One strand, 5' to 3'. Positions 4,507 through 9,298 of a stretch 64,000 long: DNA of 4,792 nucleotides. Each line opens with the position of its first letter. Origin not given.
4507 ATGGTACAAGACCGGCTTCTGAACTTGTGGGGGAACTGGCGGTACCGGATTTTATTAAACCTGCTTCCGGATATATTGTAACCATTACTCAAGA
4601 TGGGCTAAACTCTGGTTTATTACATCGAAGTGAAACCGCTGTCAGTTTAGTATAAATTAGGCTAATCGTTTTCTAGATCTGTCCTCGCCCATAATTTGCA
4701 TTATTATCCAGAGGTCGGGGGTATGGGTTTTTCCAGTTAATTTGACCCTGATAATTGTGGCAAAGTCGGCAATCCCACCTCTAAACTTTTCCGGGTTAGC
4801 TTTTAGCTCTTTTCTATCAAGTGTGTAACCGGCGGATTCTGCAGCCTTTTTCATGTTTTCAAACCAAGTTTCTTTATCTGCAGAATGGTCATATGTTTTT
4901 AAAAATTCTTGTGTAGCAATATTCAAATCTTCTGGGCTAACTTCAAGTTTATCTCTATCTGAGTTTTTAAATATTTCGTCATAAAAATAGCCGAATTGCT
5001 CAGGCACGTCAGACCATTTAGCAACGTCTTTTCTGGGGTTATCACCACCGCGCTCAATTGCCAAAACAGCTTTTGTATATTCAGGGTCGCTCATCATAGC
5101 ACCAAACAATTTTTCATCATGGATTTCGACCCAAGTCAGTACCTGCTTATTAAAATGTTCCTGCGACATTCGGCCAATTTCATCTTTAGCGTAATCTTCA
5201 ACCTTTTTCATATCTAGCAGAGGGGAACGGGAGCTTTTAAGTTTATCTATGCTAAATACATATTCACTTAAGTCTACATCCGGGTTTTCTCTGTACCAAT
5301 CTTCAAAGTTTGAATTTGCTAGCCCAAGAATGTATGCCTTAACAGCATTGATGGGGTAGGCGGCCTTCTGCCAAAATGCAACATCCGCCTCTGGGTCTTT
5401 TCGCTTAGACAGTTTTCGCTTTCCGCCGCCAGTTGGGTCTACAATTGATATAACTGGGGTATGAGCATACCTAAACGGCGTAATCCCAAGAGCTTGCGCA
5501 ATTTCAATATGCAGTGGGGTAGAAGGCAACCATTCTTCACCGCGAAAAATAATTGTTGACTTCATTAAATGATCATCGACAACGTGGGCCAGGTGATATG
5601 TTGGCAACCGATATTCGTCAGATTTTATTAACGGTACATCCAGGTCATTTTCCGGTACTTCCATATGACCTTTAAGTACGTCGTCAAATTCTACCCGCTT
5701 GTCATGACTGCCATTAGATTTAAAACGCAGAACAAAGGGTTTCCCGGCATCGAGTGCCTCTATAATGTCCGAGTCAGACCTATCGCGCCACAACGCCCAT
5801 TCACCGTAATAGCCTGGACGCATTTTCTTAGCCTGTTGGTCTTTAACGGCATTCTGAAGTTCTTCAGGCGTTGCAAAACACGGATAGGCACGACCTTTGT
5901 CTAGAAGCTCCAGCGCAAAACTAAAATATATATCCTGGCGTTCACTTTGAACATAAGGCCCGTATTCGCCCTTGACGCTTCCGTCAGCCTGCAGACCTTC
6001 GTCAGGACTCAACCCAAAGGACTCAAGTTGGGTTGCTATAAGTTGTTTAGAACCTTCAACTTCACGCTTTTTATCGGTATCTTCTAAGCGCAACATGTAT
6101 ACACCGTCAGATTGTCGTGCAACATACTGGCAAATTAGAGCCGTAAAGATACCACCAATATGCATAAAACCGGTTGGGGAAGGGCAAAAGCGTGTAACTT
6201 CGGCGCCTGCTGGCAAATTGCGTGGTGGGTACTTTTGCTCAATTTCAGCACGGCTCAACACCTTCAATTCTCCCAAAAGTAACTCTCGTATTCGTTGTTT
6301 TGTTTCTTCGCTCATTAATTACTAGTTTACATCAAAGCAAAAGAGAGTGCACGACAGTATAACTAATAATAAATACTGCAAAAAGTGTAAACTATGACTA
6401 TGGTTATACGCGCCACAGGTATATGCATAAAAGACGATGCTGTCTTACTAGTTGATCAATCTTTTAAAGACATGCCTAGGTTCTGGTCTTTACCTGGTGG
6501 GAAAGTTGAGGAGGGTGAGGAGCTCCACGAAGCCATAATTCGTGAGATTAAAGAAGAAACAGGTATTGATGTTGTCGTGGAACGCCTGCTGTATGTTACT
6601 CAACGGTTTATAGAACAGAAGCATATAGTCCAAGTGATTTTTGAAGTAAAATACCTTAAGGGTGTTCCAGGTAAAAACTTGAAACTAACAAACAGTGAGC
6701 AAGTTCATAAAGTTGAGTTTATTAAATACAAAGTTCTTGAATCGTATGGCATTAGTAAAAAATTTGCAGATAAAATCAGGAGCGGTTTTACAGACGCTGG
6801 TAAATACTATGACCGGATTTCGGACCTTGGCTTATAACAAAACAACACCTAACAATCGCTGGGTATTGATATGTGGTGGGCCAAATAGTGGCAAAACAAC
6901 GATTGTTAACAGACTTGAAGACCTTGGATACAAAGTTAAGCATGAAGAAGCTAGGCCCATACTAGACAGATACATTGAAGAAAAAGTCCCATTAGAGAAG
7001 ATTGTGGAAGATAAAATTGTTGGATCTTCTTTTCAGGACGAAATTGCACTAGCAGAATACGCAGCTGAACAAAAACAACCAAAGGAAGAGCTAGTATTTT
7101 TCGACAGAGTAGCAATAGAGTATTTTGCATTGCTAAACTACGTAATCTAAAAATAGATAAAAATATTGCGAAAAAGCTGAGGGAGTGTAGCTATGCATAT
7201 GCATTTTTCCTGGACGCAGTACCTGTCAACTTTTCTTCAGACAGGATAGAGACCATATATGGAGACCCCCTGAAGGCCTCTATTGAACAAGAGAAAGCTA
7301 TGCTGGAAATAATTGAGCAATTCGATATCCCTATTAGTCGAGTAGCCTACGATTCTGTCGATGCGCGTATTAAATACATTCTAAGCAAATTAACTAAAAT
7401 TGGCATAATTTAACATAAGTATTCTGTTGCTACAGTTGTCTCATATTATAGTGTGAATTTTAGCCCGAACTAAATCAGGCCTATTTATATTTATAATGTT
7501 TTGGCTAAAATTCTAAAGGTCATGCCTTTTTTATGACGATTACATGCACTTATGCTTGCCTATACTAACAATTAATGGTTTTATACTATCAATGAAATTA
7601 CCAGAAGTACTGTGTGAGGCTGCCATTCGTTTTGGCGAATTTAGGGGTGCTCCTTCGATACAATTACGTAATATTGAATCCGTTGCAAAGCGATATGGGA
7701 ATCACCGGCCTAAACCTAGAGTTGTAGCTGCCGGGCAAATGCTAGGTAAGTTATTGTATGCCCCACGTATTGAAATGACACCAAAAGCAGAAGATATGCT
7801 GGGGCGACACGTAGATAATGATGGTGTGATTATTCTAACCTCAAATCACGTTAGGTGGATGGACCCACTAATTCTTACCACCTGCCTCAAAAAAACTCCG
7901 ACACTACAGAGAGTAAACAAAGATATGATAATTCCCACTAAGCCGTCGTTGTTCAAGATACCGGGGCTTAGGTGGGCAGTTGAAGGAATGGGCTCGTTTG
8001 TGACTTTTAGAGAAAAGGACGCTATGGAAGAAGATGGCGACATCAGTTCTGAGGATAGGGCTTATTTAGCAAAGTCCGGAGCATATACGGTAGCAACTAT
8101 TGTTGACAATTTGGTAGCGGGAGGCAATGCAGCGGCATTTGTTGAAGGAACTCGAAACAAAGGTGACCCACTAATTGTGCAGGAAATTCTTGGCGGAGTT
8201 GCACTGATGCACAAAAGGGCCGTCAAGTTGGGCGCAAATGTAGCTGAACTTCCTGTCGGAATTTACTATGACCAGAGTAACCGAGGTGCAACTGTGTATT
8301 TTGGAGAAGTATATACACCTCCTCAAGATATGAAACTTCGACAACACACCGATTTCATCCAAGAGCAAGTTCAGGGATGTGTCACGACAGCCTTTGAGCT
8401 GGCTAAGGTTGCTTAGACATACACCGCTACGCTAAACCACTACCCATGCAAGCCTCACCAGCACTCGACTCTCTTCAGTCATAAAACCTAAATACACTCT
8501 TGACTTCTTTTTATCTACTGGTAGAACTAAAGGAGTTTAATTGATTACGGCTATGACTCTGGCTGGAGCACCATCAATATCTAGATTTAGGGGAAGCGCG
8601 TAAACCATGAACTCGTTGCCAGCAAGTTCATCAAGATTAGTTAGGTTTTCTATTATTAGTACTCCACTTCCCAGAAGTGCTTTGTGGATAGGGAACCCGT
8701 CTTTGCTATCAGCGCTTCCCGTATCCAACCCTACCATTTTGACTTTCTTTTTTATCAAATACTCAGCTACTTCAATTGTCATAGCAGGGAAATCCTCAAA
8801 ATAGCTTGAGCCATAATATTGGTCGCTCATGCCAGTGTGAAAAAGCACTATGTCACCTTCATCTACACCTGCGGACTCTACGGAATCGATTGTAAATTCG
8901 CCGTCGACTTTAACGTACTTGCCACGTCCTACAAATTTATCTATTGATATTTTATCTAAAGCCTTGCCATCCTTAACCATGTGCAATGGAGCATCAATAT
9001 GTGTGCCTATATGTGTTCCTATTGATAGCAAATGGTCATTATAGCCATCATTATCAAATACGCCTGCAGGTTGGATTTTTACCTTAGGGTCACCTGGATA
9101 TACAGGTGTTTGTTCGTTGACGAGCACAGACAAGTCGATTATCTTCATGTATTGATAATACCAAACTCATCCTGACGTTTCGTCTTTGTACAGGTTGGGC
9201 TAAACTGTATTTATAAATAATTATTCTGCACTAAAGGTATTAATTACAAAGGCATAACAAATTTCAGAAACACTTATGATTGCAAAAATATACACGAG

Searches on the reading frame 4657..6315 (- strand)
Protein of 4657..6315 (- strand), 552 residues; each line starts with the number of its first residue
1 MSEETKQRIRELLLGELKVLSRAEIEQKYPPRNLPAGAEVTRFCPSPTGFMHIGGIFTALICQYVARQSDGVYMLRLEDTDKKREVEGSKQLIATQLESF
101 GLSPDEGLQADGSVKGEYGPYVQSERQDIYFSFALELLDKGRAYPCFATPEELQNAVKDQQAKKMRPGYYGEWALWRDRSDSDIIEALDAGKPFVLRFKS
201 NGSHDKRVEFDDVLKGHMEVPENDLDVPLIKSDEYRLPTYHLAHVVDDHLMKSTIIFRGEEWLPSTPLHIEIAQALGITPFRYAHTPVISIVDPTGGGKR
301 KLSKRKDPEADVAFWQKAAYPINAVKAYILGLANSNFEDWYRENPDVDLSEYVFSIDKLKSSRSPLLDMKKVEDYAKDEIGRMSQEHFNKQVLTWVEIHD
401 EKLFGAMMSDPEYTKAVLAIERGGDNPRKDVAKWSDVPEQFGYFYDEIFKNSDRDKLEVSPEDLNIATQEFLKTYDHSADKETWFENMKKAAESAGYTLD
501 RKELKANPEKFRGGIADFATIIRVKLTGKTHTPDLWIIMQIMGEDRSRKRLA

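Call 15: search_protein_families(library=pfam, proteins=[window:4657-6315:-])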
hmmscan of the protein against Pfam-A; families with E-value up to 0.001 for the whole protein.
window:4657-6315:- (552 aa): 2 families
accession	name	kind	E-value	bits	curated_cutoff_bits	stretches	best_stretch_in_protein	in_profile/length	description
PF00749.27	tRNA-synt_1c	-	3.3e-57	194.2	23.4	1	40-324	3-267/314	tRNA synthetases class I (E and Q), catalytic domain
PF19269.4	Anticodon_2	-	3.1e-08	34.6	23.6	1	503-551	89-137/141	Anticodon binding domain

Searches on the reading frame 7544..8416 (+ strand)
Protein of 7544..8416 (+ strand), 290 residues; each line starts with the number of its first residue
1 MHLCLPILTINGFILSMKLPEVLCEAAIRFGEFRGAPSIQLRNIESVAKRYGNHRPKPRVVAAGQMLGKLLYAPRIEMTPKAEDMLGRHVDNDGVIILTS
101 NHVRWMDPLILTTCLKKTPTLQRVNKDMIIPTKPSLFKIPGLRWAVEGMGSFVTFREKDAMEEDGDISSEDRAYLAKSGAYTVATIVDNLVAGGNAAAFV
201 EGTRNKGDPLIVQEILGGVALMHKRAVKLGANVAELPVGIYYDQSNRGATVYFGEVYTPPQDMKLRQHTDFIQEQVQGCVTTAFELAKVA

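Call 15: search_protein_families(library=pfam, proteins=[window:7544-8416:+])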
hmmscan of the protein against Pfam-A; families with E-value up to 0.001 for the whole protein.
window:7544-8416:+ (290 aa): 1 family
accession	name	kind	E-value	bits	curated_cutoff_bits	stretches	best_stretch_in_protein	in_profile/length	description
PF01553.26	Acyltransferase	-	1.9e-09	37.8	23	1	90-213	10-106/132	Acyltransferase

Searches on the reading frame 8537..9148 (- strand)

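Call 44: search_protein_families(library=pfam, proteins=[window:8537-9148:-])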
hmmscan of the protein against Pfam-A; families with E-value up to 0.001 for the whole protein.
window:8537-9148:- (203 aa): 1 family
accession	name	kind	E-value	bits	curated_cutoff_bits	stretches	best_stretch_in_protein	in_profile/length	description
PF04199.19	Cyclase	-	8.7e-28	97.7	23.1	1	4-147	1-141/142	Putative cyclase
